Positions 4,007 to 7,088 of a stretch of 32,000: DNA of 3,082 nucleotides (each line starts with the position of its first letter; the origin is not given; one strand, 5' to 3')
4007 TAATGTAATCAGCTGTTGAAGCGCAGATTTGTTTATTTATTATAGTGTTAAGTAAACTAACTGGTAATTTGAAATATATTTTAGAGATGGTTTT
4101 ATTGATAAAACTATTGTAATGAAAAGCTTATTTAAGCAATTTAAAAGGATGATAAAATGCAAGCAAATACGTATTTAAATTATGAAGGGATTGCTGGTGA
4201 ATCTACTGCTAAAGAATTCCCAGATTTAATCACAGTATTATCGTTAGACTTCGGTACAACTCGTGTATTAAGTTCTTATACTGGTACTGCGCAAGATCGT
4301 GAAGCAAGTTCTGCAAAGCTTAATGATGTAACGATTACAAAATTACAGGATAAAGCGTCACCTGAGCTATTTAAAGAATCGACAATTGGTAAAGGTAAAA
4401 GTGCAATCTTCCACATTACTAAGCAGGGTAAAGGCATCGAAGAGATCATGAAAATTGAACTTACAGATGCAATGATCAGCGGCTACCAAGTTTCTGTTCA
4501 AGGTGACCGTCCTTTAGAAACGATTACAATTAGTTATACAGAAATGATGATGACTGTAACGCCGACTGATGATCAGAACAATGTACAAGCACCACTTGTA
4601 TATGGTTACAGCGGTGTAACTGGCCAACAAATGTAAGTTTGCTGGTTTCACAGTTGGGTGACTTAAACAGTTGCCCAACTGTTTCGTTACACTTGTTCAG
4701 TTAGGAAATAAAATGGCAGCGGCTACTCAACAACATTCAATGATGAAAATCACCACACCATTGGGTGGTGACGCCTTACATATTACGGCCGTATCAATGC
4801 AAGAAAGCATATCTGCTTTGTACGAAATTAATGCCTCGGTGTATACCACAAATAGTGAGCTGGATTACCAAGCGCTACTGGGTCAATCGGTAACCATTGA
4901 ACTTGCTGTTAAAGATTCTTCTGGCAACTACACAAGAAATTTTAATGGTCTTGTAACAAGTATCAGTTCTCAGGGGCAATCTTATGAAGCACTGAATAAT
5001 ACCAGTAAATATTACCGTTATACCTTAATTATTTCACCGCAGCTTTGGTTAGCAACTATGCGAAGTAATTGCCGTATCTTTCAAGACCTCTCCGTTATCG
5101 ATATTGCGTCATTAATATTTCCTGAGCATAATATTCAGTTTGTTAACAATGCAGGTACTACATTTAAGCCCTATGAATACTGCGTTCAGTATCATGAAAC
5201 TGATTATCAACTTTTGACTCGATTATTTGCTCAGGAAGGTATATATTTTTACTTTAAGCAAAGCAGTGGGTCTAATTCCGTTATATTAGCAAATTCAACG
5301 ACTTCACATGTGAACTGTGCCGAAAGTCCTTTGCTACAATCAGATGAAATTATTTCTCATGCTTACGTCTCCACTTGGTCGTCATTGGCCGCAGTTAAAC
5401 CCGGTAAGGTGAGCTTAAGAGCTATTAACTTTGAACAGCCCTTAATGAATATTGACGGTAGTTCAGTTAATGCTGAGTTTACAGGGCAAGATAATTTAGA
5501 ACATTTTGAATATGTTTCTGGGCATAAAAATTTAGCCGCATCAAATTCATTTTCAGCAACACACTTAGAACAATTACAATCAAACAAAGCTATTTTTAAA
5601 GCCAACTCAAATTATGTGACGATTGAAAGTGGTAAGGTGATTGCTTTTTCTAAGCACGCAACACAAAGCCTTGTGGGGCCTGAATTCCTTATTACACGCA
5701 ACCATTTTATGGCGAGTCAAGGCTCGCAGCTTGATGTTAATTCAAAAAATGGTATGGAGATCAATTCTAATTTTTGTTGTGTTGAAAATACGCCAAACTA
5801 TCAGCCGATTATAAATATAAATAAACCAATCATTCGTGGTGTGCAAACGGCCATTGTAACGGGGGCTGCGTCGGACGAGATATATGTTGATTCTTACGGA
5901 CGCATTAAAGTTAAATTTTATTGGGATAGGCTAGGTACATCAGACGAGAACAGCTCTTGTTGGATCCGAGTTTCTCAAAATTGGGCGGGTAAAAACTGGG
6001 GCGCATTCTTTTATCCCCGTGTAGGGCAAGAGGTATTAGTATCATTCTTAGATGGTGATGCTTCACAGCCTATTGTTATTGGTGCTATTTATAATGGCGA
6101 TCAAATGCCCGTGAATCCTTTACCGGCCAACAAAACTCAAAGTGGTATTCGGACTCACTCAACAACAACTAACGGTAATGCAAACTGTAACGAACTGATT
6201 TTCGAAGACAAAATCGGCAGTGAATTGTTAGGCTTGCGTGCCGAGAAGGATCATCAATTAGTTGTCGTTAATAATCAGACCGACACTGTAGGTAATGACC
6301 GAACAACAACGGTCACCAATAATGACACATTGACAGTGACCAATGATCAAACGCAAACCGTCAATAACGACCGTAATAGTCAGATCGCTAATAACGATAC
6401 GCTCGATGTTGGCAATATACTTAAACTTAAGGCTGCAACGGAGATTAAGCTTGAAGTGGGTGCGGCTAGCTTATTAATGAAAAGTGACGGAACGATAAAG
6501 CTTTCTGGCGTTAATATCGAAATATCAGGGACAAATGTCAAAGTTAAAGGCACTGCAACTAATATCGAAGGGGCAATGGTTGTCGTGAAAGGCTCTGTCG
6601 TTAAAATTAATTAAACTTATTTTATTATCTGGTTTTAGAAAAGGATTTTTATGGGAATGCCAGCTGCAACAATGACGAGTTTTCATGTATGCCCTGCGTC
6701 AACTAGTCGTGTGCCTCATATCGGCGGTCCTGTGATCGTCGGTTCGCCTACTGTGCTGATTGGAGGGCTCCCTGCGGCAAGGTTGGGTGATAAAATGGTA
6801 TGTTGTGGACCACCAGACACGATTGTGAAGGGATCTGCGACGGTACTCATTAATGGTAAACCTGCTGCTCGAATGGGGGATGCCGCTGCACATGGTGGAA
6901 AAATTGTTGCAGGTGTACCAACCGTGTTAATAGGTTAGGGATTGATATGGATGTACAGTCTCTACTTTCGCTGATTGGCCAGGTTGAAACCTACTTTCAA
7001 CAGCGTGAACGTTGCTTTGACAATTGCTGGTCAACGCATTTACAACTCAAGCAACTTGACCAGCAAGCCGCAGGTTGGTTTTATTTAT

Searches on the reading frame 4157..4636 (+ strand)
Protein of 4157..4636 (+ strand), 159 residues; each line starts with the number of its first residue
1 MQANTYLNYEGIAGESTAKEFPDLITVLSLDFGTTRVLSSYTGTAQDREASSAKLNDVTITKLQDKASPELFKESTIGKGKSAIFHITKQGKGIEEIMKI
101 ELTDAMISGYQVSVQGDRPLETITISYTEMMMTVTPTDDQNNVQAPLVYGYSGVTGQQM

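Call 4: search_protein_families(library=pfam, proteins=[window:4157-4636:+], max_evalue=1)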
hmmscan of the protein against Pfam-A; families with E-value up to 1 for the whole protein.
window:4157-4636:+ (159 aa): 1 family
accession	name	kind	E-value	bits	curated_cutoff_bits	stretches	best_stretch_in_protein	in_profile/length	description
PF05638.18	T6SS_HCP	-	1.3e-30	106.7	23.5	1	6-133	1-128/129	Type VI secretion system effector, Hcp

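Call 5: search_protein_families(library=ncbifam, proteins=[window:4157-4636:+], max_evalue=1)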
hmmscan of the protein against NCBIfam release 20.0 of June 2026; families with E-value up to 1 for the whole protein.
window:4157-4636:+ (159 aa): 1 family
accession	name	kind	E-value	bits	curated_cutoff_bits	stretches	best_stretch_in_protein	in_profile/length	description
TIGR03344.1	VI_effect_Hcp1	subfamily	1.5e-07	31.5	58.9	1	14-133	28-152/167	type VI secretion system tube protein TssD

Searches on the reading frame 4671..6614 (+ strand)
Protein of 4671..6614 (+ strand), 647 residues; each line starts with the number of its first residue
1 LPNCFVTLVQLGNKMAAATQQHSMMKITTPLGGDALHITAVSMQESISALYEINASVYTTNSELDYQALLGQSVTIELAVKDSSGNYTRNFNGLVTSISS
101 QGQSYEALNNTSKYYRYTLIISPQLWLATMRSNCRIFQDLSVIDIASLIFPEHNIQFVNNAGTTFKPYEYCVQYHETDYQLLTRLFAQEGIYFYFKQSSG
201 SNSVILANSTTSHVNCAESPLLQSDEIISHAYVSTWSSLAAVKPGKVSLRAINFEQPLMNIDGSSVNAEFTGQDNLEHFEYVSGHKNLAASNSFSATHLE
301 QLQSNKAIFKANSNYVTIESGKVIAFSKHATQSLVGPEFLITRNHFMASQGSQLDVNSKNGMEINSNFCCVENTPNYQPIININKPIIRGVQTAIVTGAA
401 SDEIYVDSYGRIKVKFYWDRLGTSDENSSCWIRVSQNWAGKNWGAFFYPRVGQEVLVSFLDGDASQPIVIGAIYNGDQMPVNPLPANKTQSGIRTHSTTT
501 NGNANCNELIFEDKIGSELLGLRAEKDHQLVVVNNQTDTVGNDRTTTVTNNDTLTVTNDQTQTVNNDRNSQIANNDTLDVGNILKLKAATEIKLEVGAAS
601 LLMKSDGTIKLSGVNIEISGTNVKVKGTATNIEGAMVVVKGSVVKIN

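Call 4: search_protein_families(library=pfam, proteins=[window:4671-6614:+], max_evalue=1)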
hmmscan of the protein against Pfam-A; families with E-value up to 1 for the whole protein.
window:4671-6614:+ (647 aa): 5 families
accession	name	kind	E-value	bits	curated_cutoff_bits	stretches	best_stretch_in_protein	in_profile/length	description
PF05954.17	Phage_GPD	-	4.5e-64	217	30.1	1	44-350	1-303/305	Phage tail baseplate hub (GPD)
PF22178.3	Gp5_trimer_C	-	1.1e-25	90.4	30.9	1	491-599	1-107/112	Bacteriophage T4 gp5 C-terminal trimerisation domain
PF04717.18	Phage_base_V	-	7.7e-16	58.7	23.8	1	407-474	12-75/75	Type VI secretion system/phage-baseplate injector OB domain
PF20093.5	DUF6484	-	7e-05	23.9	27.6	1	451-473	39-61/61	Domain of unknown function (DUF6484)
PF10438.15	Cyc-maltodext_C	-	0.31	11.6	22.2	1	188-215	7-34/76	Cyclo-malto-dextrinase C-terminal domain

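Call 5: search_protein_families(library=ncbifam, proteins=[window:4671-6614:+], max_evalue=1)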
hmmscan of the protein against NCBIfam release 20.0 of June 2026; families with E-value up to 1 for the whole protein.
window:4671-6614:+ (647 aa): 4 families
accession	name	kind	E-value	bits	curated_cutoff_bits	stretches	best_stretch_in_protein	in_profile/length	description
TIGR03361.1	VI_Rhs_Vgr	subfamily_domain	4.5e-153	510.5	186.35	1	26-545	2-513/513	type VI secretion system tip protein TssI/VgrG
TIGR01646.1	vgr_GE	subfamily_domain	5e-109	365.4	121.8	1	40-527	5-480/480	type VI secretion system tip protein VgrG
NF033848.1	VgrG_rel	hypoth_equivalog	3.6e-19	68.4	275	1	385-562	371-542/547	VgrG-related protein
TIGR01644.1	phage_P2_V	subfamily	0.068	12.7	46.75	1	429-480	33-83/192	phage baseplate assembly protein V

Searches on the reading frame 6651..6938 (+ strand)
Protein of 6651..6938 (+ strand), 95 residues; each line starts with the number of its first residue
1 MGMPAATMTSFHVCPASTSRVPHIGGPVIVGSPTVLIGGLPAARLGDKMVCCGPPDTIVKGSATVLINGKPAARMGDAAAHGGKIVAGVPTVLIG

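Call 4: search_protein_families(library=pfam, proteins=[window:6651-6938:+], max_evalue=1)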
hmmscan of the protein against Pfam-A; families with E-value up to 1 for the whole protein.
window:6651-6938:+ (95 aa): 2 families
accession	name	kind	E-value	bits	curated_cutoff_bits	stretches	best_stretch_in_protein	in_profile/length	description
PF05488.18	PAAR_motif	-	6.2e-26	90.9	27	2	21-87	4-70/70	PAAR motif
PF13665.11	Tox-PAAR-like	-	4e-05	24.1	31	1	56-82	76-102/108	Toxin PAAR-like domain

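Call 5: search_protein_families(library=ncbifam, proteins=[window:6651-6938:+], max_evalue=1)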
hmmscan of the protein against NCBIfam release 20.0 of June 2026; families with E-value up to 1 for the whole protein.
window:6651-6938:+ (95 aa): 2 families
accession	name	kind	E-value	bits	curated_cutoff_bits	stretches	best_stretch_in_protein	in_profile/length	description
NF033420.0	T6SS_PAAR_dom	equivalog_domain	2.9e-15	56.2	124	1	25-95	19-94/94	type VI secretion system PAAR protein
NF041261.1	RHS_core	equivalog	0.0064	14.3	2000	1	68-95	2-29/1261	RHS element core protein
